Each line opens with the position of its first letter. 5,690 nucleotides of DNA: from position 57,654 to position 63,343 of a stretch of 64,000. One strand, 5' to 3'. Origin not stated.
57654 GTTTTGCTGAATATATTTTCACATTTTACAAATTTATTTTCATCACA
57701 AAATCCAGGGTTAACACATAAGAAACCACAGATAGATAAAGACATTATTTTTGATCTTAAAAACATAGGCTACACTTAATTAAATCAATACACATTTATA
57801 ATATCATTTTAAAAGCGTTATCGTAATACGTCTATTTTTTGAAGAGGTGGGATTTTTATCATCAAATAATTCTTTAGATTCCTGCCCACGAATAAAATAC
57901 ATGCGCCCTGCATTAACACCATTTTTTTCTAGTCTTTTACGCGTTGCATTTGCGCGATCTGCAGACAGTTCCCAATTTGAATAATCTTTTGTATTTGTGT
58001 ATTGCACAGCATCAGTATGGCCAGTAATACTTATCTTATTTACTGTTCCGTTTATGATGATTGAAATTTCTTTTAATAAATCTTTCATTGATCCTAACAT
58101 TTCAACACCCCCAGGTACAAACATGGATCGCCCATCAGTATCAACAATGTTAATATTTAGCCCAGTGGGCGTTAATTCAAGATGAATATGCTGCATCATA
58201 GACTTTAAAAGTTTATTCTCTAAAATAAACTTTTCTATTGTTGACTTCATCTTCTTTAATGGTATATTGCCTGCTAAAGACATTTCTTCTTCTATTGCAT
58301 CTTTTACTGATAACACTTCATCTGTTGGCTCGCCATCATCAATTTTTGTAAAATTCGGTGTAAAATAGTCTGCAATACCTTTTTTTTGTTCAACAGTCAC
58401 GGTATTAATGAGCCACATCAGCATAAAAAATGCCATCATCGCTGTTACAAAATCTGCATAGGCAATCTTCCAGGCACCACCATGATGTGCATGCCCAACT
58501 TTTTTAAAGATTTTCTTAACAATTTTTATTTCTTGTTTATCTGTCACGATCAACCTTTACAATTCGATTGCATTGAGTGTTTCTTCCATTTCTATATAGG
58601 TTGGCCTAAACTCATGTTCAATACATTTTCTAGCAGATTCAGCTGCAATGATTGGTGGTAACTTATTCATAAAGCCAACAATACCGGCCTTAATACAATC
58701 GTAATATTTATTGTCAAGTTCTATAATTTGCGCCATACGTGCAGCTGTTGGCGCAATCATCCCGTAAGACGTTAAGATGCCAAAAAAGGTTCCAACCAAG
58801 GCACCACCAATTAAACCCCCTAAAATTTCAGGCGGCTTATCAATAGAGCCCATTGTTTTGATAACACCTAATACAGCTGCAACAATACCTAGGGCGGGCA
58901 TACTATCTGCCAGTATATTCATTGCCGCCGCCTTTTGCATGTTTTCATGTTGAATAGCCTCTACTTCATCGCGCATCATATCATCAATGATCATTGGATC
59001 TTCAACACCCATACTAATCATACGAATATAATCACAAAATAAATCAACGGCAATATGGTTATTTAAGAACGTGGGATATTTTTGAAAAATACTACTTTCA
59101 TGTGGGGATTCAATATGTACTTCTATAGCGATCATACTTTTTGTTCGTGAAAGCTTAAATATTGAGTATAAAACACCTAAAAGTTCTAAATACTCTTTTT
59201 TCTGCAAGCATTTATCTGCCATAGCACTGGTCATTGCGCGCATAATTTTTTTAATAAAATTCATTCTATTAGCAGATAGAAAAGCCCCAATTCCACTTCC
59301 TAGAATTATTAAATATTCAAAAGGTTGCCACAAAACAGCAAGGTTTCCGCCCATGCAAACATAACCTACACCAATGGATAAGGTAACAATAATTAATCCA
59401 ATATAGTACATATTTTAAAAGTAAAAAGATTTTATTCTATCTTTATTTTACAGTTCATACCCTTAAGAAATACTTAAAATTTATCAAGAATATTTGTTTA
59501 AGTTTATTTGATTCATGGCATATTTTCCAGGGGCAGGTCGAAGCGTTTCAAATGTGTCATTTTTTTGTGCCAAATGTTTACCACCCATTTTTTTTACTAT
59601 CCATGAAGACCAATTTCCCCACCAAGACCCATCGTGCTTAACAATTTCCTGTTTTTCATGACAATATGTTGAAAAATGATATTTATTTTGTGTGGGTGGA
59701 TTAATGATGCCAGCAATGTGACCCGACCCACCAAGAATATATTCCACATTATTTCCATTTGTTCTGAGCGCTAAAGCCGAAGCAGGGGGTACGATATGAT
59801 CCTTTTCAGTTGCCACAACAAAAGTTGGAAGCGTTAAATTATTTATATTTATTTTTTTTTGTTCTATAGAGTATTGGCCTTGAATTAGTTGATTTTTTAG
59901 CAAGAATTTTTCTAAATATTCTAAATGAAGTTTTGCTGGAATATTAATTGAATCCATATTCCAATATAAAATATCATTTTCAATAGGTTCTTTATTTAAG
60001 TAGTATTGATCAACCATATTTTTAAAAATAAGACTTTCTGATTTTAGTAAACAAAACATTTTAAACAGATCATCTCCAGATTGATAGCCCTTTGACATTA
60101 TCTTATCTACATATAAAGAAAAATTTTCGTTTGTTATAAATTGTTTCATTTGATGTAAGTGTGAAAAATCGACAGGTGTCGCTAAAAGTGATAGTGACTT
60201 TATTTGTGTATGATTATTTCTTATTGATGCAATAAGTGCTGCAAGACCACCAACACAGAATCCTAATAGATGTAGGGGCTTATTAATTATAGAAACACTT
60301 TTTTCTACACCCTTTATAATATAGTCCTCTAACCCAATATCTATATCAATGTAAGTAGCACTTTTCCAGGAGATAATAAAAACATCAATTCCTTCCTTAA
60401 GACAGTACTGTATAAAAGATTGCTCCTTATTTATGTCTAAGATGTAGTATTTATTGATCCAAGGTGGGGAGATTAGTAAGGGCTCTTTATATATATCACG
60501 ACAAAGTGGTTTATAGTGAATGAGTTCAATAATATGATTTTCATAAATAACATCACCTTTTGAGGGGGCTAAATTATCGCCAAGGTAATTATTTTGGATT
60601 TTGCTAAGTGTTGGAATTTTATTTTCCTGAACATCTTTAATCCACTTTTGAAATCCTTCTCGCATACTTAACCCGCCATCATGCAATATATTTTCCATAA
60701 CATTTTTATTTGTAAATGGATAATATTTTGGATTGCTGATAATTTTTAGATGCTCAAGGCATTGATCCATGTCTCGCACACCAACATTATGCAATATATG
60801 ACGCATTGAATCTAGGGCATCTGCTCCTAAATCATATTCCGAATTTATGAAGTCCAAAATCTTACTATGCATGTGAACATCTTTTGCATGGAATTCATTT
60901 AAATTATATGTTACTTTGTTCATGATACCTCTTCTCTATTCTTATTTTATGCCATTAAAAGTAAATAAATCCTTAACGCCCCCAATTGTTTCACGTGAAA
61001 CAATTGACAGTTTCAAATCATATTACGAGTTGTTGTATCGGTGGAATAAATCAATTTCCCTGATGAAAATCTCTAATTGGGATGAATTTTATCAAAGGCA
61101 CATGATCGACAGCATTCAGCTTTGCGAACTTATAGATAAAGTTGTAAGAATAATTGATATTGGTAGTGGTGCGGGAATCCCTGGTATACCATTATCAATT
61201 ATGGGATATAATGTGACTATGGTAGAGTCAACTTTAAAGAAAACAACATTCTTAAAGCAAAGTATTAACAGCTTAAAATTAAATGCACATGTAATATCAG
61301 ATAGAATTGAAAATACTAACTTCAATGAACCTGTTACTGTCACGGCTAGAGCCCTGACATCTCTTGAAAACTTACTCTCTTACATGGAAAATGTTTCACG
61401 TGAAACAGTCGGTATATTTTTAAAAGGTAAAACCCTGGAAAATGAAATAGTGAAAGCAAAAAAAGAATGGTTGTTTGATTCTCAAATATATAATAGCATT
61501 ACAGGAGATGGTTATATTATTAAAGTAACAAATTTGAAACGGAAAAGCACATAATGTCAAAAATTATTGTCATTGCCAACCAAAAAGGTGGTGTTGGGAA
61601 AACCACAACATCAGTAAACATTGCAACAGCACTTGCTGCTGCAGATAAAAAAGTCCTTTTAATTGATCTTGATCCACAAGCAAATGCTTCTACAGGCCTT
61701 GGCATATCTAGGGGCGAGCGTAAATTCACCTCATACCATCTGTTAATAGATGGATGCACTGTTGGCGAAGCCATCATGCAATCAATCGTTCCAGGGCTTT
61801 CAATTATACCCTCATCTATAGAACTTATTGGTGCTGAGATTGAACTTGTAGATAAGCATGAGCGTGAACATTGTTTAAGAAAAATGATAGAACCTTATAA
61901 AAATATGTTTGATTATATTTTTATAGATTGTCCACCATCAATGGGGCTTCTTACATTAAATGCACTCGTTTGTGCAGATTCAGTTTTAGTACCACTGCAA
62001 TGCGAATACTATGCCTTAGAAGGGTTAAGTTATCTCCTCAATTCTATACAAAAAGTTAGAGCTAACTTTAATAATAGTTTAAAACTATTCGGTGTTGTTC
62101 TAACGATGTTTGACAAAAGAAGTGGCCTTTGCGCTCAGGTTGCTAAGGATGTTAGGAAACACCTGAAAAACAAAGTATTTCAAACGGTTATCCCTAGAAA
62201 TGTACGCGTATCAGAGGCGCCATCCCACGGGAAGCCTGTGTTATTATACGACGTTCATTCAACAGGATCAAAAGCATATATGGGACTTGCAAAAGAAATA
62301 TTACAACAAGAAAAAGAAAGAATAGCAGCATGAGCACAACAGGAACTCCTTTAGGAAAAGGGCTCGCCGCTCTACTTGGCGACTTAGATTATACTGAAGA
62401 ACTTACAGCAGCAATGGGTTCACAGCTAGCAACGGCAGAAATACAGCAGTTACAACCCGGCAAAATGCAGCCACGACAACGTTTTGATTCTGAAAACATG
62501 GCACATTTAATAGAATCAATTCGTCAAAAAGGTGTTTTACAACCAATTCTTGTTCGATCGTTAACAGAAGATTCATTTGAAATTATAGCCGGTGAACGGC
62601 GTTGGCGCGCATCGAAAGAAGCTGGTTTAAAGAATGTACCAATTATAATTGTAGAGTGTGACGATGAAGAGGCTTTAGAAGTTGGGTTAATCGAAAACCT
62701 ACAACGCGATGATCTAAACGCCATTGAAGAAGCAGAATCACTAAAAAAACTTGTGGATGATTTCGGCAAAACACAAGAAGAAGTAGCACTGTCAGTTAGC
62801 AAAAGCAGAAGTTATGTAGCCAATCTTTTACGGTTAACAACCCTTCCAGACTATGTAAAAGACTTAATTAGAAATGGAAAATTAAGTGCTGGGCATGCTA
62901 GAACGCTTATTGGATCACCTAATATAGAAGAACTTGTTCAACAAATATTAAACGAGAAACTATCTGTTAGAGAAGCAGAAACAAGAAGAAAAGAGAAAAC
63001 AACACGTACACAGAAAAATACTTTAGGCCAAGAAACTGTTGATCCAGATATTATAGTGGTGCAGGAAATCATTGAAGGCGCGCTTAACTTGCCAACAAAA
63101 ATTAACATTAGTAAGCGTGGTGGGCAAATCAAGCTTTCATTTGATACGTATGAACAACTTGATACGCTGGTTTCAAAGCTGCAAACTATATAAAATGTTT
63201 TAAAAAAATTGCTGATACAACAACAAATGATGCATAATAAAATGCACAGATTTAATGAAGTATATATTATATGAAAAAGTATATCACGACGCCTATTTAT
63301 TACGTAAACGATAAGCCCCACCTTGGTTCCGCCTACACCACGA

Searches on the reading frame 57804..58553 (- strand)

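Call 85: search_protein_families(library=pfam, proteins=[window:57804-58553:-], max_evalue=0.0001)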
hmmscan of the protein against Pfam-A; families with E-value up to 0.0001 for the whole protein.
window:57804-58553:- (249 aa): 2 families
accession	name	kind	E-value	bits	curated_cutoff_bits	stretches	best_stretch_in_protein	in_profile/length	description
PF13677.11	MotB_plug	-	1.9e-19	69.4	24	1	17-68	7-58/58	Membrane MotB of proton-channel complex MotA/MotB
PF00691.25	OmpA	-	2.4e-12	47.5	27.2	1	145-241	2-96/98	OmpA family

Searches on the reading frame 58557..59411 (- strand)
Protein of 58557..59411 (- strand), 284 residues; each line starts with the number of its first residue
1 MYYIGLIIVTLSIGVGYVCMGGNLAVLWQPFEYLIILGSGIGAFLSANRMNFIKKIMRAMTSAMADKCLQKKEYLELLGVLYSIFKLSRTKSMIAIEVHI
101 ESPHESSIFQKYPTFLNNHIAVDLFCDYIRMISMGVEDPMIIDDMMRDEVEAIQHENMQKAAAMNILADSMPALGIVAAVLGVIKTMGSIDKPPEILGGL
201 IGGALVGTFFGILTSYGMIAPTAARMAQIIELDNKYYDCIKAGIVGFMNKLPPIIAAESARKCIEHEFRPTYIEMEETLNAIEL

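Call 85: search_protein_families(library=pfam, proteins=[window:58557-59411:-], max_evalue=0.0001)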
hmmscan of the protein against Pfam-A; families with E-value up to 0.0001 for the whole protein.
window:58557-59411:- (284 aa): 2 families
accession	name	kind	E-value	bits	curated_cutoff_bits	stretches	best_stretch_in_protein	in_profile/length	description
PF20560.3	MotA_N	-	3.7e-26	91.6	27.3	1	4-91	2-90/91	Motility protein A N-terminal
PF01618.21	MotA_ExbB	-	5.8e-11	42.7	22.9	1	137-226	22-114/127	MotA/TolQ/ExbB proton channel family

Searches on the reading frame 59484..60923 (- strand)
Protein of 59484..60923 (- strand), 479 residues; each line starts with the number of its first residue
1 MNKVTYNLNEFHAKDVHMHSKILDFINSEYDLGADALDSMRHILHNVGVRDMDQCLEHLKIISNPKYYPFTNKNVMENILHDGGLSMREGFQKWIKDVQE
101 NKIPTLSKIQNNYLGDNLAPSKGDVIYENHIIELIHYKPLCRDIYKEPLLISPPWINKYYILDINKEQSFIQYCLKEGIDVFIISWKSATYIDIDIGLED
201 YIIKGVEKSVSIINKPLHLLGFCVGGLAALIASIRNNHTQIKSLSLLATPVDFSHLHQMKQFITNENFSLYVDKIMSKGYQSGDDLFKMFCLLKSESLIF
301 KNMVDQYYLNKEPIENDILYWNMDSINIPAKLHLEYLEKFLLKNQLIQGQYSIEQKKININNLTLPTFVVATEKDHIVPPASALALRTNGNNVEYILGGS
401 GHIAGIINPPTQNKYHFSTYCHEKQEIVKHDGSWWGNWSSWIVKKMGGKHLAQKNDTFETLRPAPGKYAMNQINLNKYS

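Call 85: search_protein_families(library=pfam, proteins=[window:59484-60923:-], max_evalue=0.0001)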
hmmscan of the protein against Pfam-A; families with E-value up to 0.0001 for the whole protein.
window:59484-60923:- (479 aa): 2 families
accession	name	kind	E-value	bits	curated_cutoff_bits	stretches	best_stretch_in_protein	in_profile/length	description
PF07167.19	PhaC_N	-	2.6e-30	105.8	23.7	1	64-174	60-173/173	Poly-beta-hydroxybutyrate polymerase (PhaC) N-terminus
PF00561.26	Abhydrolase_1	-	3.8e-07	30.4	25.8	1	214-408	68-244/245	alpha/beta hydrolase fold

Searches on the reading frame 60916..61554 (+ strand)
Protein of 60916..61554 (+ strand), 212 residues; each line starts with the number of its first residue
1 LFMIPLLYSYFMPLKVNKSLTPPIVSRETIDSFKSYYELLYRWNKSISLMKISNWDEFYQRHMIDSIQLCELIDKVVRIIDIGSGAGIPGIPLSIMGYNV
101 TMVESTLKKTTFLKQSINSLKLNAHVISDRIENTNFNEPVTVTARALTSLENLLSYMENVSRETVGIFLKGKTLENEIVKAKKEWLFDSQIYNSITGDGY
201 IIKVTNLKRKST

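Call 85: search_protein_families(library=pfam, proteins=[window:60916-61554:+], max_evalue=0.0001)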
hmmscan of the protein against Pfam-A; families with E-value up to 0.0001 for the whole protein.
window:60916-61554:+ (212 aa): 1 family
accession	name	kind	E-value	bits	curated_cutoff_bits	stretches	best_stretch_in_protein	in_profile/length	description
PF02527.21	GidB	-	8.9e-43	146.2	27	1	31-195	3-173/184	rRNA small subunit methyltransferase G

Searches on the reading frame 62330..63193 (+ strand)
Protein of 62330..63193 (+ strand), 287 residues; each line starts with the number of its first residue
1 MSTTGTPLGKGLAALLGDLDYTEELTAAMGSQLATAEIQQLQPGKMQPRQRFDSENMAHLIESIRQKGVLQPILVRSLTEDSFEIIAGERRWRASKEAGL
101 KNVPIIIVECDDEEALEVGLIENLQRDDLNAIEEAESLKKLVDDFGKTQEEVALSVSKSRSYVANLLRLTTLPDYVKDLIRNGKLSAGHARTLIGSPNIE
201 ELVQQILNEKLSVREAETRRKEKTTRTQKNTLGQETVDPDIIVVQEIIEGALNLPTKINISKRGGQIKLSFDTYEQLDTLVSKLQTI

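Call 85: search_protein_families(library=pfam, proteins=[window:62330-63193:+], max_evalue=0.0001)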
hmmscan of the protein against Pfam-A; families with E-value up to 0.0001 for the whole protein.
window:62330-63193:+ (287 aa): 3 families
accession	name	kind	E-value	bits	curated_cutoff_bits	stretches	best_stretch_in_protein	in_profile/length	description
PF02195.25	ParB_N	-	2.2e-35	121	26.3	1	32-125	2-95/95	ParB N-terminal domain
PF17762.8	HTH_ParB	-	7.5e-31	106.8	22.6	1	128-223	2-100/102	ParB HTH domain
PF23552.2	ParB_C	-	4.1e-06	26.6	23.8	1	238-285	2-50/50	ParB dimerisation domain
